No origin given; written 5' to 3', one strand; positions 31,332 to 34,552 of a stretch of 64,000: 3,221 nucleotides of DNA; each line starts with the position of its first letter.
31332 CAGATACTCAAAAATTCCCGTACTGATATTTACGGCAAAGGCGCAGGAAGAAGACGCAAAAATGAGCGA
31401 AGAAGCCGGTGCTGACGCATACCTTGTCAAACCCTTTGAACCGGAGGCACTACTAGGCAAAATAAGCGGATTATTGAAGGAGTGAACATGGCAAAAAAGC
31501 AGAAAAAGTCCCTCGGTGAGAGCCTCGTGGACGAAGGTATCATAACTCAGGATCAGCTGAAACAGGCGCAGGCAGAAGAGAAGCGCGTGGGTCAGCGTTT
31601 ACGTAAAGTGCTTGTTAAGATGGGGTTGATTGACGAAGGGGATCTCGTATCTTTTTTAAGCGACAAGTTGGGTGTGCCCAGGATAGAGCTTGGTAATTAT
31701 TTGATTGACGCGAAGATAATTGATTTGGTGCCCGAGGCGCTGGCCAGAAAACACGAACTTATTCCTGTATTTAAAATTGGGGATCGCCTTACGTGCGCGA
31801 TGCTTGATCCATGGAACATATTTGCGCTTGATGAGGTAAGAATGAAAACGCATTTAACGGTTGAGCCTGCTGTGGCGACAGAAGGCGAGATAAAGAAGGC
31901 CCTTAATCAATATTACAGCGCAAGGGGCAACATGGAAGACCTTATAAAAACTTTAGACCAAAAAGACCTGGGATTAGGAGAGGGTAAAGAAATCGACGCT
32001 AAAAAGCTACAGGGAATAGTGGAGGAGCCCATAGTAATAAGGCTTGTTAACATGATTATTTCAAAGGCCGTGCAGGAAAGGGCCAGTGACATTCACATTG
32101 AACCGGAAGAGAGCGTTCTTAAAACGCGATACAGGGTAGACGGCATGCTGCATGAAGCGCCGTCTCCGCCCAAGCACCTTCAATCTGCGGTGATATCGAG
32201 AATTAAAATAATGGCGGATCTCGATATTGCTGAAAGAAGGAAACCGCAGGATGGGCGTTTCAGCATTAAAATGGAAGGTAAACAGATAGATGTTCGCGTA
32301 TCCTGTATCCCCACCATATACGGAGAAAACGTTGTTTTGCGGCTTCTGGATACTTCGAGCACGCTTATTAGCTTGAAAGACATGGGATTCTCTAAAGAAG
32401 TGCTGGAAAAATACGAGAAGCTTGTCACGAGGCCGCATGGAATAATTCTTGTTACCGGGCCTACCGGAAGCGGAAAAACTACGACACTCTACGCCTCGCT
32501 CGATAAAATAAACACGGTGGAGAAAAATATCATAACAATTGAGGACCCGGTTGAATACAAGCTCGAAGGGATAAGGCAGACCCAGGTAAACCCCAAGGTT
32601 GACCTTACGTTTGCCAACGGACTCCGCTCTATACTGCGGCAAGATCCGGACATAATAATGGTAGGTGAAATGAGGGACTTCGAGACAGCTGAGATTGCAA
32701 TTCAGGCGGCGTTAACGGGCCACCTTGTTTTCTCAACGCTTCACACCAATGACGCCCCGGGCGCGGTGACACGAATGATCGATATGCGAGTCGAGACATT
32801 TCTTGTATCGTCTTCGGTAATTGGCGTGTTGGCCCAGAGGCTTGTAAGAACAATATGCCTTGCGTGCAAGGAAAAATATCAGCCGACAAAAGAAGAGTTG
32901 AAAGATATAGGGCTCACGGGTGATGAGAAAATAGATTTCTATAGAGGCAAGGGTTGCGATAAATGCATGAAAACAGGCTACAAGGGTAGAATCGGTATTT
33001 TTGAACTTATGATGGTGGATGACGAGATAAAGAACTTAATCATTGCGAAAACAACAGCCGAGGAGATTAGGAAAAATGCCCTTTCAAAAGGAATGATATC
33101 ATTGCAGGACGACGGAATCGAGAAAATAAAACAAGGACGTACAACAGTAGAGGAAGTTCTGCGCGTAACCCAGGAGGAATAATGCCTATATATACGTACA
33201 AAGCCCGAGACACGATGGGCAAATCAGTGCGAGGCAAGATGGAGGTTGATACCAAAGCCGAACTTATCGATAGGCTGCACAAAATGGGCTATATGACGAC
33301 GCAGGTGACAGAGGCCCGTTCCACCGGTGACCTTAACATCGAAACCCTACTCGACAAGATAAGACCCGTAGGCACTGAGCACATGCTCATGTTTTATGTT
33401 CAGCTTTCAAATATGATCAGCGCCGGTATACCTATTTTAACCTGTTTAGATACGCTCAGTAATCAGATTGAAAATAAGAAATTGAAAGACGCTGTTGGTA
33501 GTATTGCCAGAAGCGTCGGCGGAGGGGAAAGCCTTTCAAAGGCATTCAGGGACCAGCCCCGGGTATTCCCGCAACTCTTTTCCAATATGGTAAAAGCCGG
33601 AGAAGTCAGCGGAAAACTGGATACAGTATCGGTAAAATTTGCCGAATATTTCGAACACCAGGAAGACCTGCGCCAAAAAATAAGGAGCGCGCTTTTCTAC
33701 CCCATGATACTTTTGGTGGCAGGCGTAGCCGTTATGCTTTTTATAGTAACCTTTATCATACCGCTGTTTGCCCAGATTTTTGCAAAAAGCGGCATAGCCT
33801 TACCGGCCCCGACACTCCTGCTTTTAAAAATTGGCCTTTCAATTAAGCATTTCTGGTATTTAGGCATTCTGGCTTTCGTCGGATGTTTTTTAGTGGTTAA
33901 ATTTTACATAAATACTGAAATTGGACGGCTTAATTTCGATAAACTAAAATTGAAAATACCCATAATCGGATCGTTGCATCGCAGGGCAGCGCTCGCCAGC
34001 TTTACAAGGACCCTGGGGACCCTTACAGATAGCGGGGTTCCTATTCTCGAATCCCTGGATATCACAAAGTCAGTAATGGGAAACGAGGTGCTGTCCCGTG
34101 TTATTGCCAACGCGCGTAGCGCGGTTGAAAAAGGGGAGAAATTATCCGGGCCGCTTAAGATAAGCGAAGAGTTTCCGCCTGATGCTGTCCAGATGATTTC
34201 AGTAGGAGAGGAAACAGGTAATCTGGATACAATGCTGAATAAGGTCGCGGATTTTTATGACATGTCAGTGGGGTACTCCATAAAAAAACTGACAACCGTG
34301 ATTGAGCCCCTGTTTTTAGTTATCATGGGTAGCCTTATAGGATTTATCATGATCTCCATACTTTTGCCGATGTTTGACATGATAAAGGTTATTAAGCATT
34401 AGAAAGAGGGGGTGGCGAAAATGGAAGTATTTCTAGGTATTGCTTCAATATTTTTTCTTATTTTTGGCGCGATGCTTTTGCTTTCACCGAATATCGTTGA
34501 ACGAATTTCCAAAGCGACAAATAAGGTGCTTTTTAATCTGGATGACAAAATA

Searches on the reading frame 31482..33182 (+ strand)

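Call 56: search_protein_families(library=pfam, proteins=[window:31482-33182:+], max_evalue=1e-10)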
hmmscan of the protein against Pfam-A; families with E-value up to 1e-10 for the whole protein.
window:31482-33182:+ (566 aa): 2 families
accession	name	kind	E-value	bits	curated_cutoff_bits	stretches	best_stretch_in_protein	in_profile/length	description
PF00437.27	T2SSE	-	6.6e-141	469.7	24.9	1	183-561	6-370/370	Type II/IV secretion system protein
PF05157.20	MshEN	-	8.2e-22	77.4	23.1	1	63-149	1-88/90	MshEN domain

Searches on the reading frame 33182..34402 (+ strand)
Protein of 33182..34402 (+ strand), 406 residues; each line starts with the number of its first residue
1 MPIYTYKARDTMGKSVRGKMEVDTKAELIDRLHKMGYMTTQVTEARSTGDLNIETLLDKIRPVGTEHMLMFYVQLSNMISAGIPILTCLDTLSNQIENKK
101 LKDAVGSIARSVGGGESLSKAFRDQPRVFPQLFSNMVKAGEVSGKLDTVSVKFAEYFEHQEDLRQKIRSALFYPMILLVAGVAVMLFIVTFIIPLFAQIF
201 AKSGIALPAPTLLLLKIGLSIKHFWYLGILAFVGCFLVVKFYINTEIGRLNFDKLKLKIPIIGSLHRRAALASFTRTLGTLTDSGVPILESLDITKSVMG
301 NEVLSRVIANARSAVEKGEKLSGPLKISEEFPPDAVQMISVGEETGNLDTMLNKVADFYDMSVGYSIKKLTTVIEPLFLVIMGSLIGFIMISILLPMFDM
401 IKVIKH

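Call 83: search_protein_families(library=pfam, proteins=[window:33182-34402:+], max_evalue=0.00001)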
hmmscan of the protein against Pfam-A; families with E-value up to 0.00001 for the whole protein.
window:33182-34402:+ (406 aa): 1 family
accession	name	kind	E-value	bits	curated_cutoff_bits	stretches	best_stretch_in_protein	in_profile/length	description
PF00482.28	T2SSF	-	6.6e-62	207.5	25.2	2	71-194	1-125/125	Type II secretion system (T2SS), protein F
